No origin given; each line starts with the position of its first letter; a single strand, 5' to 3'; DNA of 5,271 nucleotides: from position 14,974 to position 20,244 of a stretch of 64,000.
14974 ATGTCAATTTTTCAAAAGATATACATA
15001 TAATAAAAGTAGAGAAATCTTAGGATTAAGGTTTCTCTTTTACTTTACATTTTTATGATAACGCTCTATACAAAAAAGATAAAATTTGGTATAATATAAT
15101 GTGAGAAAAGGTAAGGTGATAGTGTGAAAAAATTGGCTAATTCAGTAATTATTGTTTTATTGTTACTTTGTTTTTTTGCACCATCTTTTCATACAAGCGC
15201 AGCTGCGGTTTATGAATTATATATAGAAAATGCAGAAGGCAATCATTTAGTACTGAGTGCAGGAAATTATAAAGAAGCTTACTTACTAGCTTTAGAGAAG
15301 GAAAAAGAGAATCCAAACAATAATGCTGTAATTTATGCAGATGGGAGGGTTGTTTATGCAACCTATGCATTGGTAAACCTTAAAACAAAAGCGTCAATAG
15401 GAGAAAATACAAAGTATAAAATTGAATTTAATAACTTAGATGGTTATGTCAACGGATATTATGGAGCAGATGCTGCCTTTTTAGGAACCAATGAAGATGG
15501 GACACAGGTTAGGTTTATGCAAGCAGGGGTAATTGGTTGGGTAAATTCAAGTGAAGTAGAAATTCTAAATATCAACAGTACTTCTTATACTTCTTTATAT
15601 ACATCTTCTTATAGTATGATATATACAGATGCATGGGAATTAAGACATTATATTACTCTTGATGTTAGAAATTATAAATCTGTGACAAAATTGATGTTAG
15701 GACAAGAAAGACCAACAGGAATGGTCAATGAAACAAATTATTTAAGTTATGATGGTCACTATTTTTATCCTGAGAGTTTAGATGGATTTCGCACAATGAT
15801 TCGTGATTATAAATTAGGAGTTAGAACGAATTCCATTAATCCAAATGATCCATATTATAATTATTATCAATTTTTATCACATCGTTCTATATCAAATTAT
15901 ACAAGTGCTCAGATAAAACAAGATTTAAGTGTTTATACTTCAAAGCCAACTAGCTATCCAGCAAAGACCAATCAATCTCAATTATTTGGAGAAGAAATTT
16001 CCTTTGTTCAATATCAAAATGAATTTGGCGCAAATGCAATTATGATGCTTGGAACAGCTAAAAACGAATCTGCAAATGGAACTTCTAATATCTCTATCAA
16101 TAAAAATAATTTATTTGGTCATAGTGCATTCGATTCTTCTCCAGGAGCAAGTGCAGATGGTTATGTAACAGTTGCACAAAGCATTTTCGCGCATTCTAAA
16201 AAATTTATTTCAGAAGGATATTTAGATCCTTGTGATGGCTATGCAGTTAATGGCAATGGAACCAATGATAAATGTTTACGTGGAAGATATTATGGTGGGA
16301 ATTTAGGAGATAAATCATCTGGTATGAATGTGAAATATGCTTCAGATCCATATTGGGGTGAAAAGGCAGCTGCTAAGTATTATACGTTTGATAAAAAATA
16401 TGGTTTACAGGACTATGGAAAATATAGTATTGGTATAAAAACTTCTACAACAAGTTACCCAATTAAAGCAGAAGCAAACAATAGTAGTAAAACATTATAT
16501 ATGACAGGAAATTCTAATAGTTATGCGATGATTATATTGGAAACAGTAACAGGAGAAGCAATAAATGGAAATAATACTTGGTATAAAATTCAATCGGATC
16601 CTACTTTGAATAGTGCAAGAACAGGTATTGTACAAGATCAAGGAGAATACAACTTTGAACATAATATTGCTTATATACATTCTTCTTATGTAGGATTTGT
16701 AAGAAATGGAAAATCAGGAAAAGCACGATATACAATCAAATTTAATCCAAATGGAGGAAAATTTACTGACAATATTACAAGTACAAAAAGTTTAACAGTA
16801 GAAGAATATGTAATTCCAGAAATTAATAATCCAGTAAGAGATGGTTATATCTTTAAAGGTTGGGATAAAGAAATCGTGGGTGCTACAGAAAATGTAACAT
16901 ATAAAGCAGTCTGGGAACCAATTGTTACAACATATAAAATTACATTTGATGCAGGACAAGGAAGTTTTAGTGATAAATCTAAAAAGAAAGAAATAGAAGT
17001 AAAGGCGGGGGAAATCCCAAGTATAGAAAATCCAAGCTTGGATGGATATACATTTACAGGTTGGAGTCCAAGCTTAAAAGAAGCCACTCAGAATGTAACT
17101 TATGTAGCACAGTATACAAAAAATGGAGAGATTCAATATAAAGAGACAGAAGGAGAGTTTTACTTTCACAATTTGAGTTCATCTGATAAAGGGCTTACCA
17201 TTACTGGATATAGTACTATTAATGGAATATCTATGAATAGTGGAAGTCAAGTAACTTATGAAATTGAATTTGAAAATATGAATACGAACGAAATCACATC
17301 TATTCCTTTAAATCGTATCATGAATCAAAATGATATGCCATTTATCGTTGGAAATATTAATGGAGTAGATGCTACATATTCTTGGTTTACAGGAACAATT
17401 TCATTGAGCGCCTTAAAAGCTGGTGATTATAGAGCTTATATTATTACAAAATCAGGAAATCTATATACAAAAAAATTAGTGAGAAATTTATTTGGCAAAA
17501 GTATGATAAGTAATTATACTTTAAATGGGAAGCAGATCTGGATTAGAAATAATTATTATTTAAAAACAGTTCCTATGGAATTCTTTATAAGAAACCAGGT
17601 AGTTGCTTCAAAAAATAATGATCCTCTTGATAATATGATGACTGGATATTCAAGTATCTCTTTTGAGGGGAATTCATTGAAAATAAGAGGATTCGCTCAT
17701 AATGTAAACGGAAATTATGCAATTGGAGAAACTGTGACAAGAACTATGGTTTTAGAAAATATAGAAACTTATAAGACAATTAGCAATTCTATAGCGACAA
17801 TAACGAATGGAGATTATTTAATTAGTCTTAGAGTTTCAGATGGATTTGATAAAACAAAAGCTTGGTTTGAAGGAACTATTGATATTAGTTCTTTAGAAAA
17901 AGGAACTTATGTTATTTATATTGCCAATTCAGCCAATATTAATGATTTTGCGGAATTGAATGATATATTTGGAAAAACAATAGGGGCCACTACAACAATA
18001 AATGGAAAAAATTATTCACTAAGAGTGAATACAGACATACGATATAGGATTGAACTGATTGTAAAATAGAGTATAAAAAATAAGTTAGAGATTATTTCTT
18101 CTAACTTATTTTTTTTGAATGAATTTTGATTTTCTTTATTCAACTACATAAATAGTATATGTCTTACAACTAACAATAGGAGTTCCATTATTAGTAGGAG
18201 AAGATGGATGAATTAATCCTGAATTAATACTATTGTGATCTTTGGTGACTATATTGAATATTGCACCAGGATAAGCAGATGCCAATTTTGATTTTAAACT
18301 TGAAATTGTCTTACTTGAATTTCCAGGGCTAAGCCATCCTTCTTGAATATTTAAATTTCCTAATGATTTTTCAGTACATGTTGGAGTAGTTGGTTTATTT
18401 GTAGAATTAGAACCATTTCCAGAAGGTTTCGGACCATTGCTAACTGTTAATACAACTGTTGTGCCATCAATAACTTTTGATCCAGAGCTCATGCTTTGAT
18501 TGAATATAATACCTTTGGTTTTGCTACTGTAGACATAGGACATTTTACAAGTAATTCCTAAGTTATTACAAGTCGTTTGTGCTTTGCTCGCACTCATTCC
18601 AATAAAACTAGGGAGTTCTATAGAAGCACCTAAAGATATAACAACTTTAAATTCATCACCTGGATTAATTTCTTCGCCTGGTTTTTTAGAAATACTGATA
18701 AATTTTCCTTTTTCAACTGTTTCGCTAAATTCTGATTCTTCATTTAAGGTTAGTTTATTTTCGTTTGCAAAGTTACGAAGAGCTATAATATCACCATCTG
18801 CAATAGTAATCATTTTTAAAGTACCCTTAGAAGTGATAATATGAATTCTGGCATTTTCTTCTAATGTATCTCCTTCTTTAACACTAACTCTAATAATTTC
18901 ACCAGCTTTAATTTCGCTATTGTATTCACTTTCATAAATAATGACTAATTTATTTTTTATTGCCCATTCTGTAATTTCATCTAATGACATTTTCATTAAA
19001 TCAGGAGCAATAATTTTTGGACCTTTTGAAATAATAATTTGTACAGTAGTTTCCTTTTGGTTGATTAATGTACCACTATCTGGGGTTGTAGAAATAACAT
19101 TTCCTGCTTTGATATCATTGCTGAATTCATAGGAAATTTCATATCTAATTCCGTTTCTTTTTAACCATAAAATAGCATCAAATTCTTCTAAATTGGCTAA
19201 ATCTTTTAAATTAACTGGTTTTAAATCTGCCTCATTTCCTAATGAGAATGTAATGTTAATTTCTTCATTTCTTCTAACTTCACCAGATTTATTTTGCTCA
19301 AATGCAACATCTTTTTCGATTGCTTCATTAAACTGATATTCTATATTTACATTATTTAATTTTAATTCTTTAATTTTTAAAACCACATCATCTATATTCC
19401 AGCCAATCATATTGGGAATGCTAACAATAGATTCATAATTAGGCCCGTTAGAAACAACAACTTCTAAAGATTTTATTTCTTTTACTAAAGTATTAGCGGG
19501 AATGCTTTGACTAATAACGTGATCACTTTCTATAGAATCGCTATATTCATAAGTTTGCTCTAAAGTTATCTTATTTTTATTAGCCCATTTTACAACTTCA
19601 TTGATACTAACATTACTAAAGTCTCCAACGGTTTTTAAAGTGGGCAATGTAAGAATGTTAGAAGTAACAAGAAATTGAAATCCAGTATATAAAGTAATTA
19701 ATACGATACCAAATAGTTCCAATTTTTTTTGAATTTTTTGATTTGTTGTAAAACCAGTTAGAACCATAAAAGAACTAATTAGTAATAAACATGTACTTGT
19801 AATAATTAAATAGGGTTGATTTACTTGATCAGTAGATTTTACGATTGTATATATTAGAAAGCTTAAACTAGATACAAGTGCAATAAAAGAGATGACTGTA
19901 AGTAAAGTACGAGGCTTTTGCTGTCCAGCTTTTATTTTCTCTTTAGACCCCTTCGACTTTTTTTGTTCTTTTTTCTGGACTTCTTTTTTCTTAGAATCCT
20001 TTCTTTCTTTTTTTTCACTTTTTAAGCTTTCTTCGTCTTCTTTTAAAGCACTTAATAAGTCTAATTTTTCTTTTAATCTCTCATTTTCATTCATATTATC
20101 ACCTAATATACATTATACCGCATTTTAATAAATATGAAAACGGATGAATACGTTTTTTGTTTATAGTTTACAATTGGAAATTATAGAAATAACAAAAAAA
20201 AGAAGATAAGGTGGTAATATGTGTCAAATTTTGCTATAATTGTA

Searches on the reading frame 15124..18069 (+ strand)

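Call 7: search_protein_families(library=pfam, proteins=[window:15124-18069:+], max_evalue=10)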
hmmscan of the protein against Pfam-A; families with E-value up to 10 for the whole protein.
window:15124-18069:+ (981 aa): 6 families
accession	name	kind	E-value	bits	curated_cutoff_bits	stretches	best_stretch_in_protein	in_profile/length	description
PF09479.16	Flg_new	-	1.5e-14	54.3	27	2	536-591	1-48/65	Listeria-Bacteroides repeat domain (List_Bact_rpt)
PF01832.25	Glucosaminidase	-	1.3e-11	45.7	30.2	1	294-421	4-120/123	Mannosyl-glycoprotein endo-beta-N-acetylglucosaminidase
PF18998.6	Flg_new_2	-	0.011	16.1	23.6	1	628-660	21-65/73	Divergent InlB B-repeat domain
PF08239.17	SH3_3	-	0.4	11.3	27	0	474-523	30-53/54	Bacterial SH3 domain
PF18666.6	CBM64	-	0.46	11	25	1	137-173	24-60/74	Carbohydrate-binding module 64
PF18300.7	DUF5604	-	0.72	10.3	25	1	895-919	3-26/58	Domain of unknown function (DUF5604)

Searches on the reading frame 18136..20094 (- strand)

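Call 7: search_protein_families(library=pfam, proteins=[window:18136-20094:-], max_evalue=10)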
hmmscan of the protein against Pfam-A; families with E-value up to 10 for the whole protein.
window:18136-20094:- (652 aa): 8 families
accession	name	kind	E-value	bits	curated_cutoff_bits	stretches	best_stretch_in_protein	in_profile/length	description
PF03793.24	PASTA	-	5.2e-55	183.7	23.2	6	492-553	1-64/64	PASTA domain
PF22954.2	DUF7027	-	0.00062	20.1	27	1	63-120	41-97/100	Domain of unknown function (DUF7027)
PF20136.4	DUF6526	-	0.011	16.1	23.7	1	411-449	78-116/145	Family of unknown function (DUF6526)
PF00364.28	Biotin_lipoyl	-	0.029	14.6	22.1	1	396-419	13-35/73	Biotin-requiring enzyme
PF20990.2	DUF2207_C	-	0.035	14.2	33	1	9-111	73-182/247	Predicted membrane protein (DUF2207) C-terminal domain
PF06024.17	Orf78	-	0.068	13.9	29.4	1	27-88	28-89/101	Orf78 (ac78)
PF06528.17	Phage_P2_GpE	-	0.35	10.8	23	1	365-377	14-26/37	Phage P2 GpE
PF12670.12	DUF3792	-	0.79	10.4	31.3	1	64-147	5-86/115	Protein of unknown function (DUF3792)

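Call 78: search_protein_families(library=ncbifam, proteins=[window:18136-20094:-], max_evalue=0.00001)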
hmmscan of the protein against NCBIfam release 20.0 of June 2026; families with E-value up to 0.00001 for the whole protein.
window:18136-20094:- (652 aa): 1 family
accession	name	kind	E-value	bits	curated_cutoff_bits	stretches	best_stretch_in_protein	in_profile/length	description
NF033483.0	PknB_PASTA_kin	equivalog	1.1e-49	170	450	2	122-356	331-563/563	Stk1 family PASTA domain-containing Ser/Thr kinase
